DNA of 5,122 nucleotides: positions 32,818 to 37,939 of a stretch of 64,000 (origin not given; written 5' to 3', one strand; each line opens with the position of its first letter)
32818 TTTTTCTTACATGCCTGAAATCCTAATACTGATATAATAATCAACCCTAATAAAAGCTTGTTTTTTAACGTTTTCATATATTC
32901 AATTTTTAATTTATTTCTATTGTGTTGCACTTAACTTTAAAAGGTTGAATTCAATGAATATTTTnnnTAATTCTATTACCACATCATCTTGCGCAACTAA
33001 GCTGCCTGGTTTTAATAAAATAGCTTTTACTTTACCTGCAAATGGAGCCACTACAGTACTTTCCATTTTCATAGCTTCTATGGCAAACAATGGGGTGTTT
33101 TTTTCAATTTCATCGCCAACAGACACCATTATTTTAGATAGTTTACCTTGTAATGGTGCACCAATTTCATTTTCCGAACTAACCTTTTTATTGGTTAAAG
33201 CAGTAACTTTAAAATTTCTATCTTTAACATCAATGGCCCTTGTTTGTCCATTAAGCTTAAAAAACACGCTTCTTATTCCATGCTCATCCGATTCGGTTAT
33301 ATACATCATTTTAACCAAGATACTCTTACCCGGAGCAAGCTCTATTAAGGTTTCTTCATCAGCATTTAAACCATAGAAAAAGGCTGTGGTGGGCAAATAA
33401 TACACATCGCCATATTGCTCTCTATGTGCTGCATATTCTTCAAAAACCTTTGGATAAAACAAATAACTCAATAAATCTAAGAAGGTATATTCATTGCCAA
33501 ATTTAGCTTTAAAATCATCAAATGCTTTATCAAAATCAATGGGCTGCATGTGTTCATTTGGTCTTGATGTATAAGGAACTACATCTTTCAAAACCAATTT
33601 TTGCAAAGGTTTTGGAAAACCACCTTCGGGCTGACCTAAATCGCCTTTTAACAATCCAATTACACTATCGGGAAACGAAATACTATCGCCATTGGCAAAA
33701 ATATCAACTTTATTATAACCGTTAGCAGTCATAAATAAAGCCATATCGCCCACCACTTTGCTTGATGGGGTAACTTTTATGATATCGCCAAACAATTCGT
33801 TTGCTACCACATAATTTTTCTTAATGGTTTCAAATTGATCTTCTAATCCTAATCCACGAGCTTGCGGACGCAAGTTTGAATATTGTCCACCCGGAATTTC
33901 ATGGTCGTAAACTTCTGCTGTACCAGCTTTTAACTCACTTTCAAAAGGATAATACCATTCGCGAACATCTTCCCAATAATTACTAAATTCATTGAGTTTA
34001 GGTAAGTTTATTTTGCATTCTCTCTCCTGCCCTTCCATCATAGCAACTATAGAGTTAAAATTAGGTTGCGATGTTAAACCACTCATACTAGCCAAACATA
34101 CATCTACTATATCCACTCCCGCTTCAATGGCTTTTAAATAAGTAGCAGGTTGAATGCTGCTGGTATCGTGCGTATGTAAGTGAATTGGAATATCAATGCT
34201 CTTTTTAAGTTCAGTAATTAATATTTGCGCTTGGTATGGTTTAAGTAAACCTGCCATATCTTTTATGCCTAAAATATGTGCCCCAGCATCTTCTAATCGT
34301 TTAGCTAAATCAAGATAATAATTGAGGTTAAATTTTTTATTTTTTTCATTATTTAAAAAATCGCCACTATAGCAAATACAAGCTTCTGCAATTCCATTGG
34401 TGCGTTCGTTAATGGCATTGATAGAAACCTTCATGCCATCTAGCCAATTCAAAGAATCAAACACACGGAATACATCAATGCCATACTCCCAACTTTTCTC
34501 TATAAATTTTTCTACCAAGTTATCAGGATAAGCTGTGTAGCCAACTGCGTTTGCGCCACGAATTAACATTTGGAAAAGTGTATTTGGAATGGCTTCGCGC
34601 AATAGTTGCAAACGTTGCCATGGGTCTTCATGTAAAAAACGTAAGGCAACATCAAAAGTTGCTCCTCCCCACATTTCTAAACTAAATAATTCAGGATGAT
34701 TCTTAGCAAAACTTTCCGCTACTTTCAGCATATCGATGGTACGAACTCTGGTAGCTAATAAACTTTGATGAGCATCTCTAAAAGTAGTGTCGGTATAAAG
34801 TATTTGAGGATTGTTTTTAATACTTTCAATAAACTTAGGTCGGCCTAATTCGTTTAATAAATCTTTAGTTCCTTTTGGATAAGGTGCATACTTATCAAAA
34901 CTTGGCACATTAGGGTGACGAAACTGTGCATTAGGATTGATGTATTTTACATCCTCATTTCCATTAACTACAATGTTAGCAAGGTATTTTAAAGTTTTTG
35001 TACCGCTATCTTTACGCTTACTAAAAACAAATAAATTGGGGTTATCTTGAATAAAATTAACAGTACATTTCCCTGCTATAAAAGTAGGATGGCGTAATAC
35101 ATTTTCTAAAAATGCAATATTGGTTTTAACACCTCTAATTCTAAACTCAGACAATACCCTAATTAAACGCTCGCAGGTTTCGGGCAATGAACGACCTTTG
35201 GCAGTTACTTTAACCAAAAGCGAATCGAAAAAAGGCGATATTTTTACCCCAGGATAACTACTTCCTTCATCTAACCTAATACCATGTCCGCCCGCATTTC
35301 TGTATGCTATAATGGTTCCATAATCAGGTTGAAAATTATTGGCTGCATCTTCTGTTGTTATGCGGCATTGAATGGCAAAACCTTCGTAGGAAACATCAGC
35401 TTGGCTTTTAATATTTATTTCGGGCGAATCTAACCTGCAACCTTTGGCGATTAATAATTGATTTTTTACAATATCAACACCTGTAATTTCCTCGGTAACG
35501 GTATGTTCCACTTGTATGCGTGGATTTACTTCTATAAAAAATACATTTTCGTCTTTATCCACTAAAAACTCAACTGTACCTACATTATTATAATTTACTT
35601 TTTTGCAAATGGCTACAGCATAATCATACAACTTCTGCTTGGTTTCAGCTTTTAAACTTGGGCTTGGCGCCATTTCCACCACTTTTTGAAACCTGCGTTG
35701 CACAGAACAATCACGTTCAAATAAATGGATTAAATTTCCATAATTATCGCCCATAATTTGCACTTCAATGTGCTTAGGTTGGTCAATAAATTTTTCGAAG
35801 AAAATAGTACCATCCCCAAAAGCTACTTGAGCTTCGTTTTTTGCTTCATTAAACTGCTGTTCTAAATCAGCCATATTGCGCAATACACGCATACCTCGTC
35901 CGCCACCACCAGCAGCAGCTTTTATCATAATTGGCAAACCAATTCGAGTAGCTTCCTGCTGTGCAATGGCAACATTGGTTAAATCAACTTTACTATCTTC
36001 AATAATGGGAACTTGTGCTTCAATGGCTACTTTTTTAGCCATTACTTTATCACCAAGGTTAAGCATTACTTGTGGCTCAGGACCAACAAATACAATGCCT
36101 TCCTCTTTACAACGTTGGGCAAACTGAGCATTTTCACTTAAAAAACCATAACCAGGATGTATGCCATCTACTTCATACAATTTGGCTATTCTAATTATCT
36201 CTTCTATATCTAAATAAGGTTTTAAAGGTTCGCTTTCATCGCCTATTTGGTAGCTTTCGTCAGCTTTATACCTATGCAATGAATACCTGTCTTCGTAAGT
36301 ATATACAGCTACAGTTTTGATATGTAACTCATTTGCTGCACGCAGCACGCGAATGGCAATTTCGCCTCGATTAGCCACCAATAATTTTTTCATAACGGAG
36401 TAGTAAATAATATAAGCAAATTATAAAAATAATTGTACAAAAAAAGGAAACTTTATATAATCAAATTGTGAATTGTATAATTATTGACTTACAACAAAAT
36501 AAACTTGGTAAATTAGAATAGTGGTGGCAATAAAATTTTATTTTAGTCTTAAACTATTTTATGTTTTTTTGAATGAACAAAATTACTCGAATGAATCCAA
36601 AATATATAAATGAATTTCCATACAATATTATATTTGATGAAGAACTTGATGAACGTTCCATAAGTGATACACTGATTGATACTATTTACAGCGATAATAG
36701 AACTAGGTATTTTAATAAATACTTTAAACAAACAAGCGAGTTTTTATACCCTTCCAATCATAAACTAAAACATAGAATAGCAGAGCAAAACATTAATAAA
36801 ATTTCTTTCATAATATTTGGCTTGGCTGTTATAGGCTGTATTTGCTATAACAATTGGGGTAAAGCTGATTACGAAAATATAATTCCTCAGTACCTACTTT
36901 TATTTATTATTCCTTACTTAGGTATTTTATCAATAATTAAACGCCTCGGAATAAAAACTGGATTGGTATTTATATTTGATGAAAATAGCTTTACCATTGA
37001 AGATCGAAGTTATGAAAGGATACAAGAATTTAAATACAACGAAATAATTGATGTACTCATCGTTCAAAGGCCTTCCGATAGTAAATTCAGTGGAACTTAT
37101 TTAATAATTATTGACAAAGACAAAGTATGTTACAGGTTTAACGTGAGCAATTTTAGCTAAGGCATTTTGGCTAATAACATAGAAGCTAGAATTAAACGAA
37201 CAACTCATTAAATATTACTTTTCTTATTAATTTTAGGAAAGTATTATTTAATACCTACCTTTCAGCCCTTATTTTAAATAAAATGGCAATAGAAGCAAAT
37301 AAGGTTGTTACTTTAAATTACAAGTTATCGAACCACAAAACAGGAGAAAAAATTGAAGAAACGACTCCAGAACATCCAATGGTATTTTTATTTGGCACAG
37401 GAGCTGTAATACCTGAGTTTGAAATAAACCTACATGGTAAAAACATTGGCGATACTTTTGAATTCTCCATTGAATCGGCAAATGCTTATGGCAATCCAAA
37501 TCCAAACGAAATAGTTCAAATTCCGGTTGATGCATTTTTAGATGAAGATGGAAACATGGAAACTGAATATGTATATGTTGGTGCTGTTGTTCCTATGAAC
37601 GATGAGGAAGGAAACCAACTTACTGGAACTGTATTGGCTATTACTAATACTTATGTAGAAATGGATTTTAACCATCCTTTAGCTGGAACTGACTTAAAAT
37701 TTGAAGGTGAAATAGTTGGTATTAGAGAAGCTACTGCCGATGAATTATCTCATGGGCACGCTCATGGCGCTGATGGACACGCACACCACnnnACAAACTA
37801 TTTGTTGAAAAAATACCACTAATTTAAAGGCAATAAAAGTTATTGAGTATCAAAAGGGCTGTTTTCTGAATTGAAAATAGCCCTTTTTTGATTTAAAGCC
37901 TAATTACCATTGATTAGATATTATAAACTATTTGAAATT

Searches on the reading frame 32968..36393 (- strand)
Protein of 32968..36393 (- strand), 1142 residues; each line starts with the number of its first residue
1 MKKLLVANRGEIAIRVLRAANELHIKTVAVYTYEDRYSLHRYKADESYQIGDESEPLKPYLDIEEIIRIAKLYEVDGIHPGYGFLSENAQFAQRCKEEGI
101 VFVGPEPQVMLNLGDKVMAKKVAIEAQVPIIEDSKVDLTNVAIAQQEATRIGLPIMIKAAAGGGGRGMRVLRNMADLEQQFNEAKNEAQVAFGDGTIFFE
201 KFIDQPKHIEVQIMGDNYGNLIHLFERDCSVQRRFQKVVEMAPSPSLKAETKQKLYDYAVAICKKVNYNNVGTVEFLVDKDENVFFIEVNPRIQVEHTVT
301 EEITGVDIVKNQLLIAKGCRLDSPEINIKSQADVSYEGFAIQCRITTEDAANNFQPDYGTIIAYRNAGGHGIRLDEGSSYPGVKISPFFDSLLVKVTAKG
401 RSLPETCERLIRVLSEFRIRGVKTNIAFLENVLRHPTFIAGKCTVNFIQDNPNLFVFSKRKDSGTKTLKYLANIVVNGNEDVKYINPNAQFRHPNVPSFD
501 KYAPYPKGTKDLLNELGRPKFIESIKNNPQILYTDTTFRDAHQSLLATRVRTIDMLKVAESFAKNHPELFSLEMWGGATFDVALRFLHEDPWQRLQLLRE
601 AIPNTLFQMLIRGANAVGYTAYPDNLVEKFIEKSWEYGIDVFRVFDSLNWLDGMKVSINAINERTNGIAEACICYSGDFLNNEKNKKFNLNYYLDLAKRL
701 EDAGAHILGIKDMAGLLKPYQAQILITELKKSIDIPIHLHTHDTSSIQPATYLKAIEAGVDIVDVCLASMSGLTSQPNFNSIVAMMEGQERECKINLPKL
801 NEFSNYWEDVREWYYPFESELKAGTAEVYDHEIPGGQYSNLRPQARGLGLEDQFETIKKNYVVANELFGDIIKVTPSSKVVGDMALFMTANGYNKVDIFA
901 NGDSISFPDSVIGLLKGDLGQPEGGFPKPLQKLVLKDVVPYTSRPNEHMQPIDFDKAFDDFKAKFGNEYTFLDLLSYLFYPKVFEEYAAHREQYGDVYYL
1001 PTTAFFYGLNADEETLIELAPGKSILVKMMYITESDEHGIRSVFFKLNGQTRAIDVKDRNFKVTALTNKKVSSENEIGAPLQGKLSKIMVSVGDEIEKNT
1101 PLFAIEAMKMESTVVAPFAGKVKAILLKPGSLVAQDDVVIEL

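Call 89: search_protein_families(library=pfam, proteins=[window:32968-36393:-], max_evalue=0.00001)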
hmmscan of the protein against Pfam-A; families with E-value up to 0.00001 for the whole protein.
window:32968-36393:- (1142 aa): 9 families
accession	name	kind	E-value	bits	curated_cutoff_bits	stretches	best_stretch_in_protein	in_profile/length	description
PF02786.22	CPSase_L_D2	-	4e-71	239.3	19.8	1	115-322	1-209/211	Carbamoyl-phosphate synthase L chain, ATP binding domain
PF02436.23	PYC_OADA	-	1.6e-69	234.1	27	1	828-1028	1-201/201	Conserved carboxylase domain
PF00289.28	Biotin_carb_N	-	2.4e-42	144.3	25.5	1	2-110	3-110/110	Biotin carboxylase, N-terminal domain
PF02785.25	Biotin_carb_C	-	1.8e-29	102.5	32.4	1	342-449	1-107/108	Biotin carboxylase C-terminal domain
PF00682.25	HMGL-like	-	2.4e-14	53.8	29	1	683-805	134-258/260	HMGL-like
PF00364.28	Biotin_lipoyl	-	2.4e-14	53.3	22.1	1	1076-1142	2-73/73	Biotin-requiring enzyme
PF02222.28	ATP-grasp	-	1.2e-11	45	27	1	143-293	21-163/179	ATP-grasp domain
PF07478.18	Dala_Dala_lig_C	-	3.3e-11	43.5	24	1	134-291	18-174/204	D-ala D-ala ligase C-terminus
PF02655.19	ATP-grasp_3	-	5.9e-06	26.9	23.2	0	142-294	21-158/160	ATP-grasp domain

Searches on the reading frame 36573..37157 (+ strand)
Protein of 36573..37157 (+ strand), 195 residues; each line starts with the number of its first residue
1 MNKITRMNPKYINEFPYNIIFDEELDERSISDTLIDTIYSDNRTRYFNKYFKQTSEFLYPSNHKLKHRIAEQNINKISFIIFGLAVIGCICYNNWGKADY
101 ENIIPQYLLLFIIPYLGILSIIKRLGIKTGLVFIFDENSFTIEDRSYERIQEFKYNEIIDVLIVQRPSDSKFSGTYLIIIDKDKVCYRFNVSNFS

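Call 3: search_protein_families(library=pfam, proteins=[window:36573-37157:+], max_evalue=1)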
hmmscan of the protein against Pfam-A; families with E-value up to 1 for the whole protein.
window:36573-37157:+ (195 aa): 1 family
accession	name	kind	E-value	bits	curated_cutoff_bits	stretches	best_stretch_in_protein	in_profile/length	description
PF20498.3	DUF6728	-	0.084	13.5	27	1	73-89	32-48/55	Family of unknown function (DUF6728)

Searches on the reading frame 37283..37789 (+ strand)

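Call 3: search_protein_families(library=pfam, proteins=[window:37283-37789:+], max_evalue=1)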
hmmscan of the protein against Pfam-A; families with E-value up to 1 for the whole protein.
window:37283-37789:+ (169 aa): 2 families
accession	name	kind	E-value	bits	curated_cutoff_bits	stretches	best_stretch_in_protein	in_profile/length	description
PF00254.34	FKBP_C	-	4e-08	33.9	21.1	1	4-76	6-78/94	FKBP-type peptidyl-prolyl cis-trans isomerase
PF22199.2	FKBP26_IF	-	0.036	14.5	27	1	114-133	27-46/46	FKBP26, IF domain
